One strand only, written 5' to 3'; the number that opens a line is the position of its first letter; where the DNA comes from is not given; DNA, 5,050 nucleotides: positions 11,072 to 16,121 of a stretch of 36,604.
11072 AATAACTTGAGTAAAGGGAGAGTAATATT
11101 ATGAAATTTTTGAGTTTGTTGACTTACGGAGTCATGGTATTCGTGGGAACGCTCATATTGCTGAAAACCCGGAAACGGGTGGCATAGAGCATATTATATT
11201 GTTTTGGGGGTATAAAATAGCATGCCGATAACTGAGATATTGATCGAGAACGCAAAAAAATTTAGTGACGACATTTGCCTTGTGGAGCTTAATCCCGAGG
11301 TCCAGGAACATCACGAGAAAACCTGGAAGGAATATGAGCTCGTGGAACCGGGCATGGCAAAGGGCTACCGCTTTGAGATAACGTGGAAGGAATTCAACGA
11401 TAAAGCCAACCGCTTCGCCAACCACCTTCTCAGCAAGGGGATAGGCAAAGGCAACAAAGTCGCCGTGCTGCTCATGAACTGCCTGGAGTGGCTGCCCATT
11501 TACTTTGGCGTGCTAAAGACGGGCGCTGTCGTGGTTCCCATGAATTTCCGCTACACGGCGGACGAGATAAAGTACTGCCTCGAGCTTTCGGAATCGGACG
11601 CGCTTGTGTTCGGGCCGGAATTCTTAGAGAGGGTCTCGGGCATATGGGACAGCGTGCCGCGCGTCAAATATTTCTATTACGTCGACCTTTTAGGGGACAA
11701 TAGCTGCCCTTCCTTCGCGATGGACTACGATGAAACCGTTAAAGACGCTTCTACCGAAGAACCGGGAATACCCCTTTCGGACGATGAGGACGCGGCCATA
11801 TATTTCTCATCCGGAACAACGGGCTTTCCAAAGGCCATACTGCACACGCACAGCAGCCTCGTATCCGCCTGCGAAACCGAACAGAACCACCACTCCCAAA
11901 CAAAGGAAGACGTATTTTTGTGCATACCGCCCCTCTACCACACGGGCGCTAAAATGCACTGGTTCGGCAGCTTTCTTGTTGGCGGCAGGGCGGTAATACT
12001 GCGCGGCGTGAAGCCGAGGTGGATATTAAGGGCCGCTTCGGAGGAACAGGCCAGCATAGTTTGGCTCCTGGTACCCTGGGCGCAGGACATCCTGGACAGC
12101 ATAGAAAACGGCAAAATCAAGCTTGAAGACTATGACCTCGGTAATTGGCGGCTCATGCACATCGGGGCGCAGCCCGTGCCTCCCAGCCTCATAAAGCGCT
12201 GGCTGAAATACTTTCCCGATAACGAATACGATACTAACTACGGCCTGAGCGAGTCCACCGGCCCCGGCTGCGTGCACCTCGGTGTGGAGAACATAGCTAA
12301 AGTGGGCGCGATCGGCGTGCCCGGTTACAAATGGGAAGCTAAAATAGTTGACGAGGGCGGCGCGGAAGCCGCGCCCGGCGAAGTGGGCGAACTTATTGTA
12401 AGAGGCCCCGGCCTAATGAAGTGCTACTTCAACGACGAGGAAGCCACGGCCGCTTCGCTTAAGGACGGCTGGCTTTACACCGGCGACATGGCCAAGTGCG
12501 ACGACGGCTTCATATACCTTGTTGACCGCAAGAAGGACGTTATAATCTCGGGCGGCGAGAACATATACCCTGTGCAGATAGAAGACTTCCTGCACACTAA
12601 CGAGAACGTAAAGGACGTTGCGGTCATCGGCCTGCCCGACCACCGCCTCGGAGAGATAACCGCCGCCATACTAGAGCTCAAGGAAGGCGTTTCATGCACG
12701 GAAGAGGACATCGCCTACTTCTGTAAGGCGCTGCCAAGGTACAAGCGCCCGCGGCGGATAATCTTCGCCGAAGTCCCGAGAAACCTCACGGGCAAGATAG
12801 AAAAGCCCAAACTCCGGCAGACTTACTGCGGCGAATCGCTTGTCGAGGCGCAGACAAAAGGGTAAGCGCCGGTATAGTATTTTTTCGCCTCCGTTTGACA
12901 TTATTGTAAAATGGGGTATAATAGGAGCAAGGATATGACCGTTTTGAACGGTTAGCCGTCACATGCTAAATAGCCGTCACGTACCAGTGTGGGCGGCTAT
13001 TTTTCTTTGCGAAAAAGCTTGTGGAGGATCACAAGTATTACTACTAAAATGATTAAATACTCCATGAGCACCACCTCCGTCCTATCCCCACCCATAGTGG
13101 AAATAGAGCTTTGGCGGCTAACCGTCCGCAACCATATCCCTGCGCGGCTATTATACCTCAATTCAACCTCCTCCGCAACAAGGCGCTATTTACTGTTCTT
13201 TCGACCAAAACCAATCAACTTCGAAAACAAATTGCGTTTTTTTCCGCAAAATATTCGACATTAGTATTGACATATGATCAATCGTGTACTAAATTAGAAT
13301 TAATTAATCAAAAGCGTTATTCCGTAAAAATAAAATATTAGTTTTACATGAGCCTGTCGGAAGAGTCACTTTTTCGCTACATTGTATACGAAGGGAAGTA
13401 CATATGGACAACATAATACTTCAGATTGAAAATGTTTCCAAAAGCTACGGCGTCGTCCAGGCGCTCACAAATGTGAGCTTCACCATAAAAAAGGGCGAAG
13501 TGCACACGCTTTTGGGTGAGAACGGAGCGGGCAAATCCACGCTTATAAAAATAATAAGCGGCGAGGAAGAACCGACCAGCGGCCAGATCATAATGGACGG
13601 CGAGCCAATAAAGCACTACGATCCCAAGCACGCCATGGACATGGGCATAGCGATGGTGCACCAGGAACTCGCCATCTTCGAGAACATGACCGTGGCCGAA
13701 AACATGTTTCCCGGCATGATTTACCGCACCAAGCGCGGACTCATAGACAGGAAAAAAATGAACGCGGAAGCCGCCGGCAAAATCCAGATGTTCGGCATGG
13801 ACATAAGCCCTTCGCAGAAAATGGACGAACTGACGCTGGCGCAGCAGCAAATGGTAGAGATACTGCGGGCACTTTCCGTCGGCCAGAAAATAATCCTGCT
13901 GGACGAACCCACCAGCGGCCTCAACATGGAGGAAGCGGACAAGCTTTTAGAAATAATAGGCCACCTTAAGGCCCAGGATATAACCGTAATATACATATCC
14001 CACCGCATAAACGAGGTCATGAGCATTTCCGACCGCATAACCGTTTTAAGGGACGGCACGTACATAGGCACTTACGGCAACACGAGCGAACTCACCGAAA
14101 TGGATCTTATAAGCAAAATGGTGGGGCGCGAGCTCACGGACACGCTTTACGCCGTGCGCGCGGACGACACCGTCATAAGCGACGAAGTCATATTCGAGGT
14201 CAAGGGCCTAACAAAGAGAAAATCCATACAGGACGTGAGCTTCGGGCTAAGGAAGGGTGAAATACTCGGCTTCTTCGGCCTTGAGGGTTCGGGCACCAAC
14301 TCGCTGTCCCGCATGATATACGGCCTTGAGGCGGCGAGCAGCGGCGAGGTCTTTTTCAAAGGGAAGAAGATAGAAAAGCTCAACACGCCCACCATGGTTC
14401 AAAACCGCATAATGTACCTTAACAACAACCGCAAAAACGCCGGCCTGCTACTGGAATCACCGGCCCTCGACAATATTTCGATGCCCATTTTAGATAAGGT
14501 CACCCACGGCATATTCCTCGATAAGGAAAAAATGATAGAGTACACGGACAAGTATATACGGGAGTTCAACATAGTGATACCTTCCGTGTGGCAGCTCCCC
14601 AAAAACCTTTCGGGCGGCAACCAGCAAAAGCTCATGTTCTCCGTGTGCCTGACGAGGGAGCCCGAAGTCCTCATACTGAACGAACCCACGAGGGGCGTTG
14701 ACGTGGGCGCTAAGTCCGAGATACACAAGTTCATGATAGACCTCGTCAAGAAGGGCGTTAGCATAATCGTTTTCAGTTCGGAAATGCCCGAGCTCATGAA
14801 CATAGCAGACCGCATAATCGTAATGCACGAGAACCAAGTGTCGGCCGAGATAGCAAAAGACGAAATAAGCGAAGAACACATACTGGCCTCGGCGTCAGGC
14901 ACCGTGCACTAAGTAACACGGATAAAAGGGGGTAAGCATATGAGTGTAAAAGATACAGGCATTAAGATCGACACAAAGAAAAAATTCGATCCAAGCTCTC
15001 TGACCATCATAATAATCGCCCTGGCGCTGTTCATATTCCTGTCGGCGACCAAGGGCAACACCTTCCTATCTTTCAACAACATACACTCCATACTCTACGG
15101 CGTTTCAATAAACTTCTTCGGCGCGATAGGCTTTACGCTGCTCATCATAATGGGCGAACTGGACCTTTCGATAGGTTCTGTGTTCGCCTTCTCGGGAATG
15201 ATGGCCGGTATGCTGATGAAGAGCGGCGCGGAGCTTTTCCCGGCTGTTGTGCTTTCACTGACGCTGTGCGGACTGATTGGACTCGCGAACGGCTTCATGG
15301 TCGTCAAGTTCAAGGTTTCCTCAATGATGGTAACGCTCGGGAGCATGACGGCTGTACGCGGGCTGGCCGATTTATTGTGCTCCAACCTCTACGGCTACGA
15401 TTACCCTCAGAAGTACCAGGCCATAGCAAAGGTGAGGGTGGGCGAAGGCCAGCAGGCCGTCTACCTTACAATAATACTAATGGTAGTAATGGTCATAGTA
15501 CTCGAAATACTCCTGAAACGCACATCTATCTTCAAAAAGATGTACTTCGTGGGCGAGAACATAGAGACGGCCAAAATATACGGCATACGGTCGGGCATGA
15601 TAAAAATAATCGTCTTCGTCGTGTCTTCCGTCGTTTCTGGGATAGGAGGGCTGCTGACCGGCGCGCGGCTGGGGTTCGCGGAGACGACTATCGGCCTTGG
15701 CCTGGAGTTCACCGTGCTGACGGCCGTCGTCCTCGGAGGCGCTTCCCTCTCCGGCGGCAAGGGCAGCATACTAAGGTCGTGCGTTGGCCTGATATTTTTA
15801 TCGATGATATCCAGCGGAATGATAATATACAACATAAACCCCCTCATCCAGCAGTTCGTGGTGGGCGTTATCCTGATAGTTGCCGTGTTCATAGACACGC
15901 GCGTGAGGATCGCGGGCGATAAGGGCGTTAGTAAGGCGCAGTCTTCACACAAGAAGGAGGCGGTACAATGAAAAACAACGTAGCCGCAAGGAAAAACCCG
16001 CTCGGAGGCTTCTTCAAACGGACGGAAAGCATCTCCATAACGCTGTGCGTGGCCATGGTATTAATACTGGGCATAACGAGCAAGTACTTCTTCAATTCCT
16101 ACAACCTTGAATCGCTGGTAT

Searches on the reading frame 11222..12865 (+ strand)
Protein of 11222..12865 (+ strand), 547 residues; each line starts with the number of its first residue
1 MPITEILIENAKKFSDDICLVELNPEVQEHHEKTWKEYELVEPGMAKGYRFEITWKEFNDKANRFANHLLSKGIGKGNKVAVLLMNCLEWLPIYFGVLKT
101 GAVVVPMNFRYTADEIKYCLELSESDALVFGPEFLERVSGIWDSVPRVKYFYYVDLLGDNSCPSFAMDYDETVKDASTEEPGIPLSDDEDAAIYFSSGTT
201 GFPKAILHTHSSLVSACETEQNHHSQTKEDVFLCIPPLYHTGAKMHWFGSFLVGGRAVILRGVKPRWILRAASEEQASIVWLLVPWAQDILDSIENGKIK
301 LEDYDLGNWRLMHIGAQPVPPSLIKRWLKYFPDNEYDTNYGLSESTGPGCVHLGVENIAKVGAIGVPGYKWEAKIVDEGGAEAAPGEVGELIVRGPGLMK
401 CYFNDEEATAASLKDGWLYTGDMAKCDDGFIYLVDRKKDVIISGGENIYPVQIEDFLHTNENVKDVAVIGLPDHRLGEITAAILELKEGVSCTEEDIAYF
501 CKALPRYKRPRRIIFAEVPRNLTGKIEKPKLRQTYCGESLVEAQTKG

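Call 10: search_protein_families(library=pfam, proteins=[window:11222-12865:+], max_evalue=0.001)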
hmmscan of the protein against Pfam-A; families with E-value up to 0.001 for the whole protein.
window:11222-12865:+ (547 aa): 2 families
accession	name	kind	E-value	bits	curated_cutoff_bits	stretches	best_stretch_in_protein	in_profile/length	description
PF00501.34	AMP-binding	-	1.5e-73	248.3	29.9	1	51-403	20-384/384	AMP-binding enzyme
PF13193.12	AMP-binding_C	-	8.4e-11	43.1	24.5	1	452-525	1-76/76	AMP-binding enzyme C-terminal domain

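Call 68: search_protein_families(library=ncbifam, proteins=[window:11222-12865:+], max_evalue=0.001)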
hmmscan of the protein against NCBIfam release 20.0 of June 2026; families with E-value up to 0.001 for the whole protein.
window:11222-12865:+ (547 aa): 107 families (the best 25 are shown)
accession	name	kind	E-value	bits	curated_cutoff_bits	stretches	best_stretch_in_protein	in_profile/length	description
NF004837.0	PRK06187.1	subfamily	9.2e-121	403.7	476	1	50-537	33-524/531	long-chain-fatty-acid--CoA ligase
NF006182.0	PRK08316.1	subfamily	3.8e-94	316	663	1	52-536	36-518/523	fatty acyl-CoA synthetase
NF005307.0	PRK06839.1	equivalog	6.2e-84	282.4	748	1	52-533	27-491/496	o-succinylbenzoate--CoA ligase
NF009233.0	PRK12583.1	subfamily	7.5e-82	275.5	832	2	170-535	183-550/558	fatty acid CoA ligase family protein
NF005801.1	PRK07656.1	equivalog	3.6e-78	263.4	657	1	51-532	25-500/500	FadD3 family acyl-CoA ligase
NF005857.1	PRK07786.1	exception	1.1e-76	258.4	733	1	52-535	34-512/513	fatty-acid--CoA ligase FadD5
NF005863.0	PRK07798.1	subfamily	1.8e-76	257.8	543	1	52-527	29-523/540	acyl-CoA synthetase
NF006020.0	PRK08162.1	subfamily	4.4e-75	253.1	677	1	52-534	44-537/545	acyl-CoA synthetase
NF004758.0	PRK06087.1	equivalog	1.3e-72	245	736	1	53-534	51-534/548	medium-chain fatty-acid--CoA ligase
NF005947.1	PRK08008.1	equivalog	5.4e-71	239.7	651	2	340-531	320-517/518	crotonobetaine/carnitine-CoA ligase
NF004114.0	PRK05605.1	equivalog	1.9e-69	234.5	766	2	185-534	218-568/575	long-chain-fatty-acid--CoA ligase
NF002966.0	PRK03640.1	equivalog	3e-69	233.9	556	1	52-534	27-479/483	o-succinylbenzoate--CoA ligase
NF005676.0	PRK07470.1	equivalog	4.5e-69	233.5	774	1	43-543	37-537/544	acyl-CoA synthetase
NF005702.0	PRK07514.1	subfamily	4.4e-68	229.8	558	1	52-536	29-501/506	malonyl-CoA synthase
NF004797.0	PRK06145.1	equivalog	5.4e-68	229.5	850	1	52-537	27-497/499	acyl-CoA synthetase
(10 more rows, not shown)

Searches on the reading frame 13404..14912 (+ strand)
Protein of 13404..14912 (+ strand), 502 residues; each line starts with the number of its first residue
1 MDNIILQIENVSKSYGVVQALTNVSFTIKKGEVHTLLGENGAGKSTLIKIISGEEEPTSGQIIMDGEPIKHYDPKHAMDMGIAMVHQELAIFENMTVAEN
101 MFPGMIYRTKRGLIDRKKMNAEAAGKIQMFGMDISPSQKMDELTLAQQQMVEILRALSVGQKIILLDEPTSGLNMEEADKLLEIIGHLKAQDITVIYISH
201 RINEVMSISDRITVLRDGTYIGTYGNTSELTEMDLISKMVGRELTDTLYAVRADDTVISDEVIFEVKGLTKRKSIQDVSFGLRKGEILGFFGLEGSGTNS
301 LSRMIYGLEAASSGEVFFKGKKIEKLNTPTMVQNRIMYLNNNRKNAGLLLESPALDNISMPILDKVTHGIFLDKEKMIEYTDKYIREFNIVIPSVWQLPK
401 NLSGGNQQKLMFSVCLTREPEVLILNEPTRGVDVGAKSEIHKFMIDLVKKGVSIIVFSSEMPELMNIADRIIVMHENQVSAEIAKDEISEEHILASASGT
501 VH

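Call 10: search_protein_families(library=pfam, proteins=[window:13404-14912:+], max_evalue=0.001)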
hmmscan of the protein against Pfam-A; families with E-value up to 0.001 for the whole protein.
window:13404-14912:+ (502 aa): 3 families
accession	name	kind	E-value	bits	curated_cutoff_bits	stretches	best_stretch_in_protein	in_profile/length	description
PF00005.33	ABC_tran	-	1.5e-53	181.5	25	2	21-171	1-137/137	ABC transporter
PF13304.12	AAA_21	-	1.3e-08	35.8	27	0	153-201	252-299/304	AAA domain, putative AbiEii toxin, Type IV TA system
PF09818.15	ABC_ATPase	-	6.5e-07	29.1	23.2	0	446-483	218-255/283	P-loop domain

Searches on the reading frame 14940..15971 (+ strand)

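Call 11: search_protein_families(library=pfam, proteins=[window:14940-15971:+], max_evalue=0.001)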
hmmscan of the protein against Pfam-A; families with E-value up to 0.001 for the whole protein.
window:14940-15971:+ (343 aa): 1 family
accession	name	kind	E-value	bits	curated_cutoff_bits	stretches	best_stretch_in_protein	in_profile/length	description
PF02653.21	BPD_transp_2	-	1.3e-32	113.5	26.8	1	48-316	2-269/269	Branched-chain amino acid transport system / permease component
